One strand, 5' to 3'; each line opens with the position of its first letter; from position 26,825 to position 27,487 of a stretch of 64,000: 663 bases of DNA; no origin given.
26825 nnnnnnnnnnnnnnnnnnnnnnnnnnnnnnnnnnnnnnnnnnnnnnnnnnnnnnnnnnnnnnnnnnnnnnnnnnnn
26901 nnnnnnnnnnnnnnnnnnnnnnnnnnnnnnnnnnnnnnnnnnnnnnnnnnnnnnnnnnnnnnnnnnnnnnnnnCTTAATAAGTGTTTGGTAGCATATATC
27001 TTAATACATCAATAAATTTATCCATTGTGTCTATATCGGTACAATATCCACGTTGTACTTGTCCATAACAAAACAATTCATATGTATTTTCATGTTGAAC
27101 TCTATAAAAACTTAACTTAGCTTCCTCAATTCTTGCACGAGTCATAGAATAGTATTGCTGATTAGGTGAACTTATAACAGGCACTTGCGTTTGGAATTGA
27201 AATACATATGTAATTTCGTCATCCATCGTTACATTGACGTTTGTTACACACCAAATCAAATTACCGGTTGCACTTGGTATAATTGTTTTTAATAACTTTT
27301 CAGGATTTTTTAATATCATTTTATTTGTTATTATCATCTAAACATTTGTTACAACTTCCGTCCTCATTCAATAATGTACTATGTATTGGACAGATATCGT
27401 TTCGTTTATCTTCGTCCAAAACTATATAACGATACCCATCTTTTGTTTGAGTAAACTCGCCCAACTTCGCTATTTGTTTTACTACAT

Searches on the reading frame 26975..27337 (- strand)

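Call 80: search_protein_families(library=pfam, proteins=[window:26975-27337:-], max_evalue=0.1)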
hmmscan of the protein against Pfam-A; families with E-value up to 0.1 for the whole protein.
window:26975-27337:- (120 aa): 1 family
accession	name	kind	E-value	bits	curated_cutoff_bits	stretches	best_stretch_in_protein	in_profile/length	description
PF01861.22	BpsA_C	-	0.039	13.6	27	1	32-85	178-230/243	Branched-chain polyamine synthase A C-terminal domain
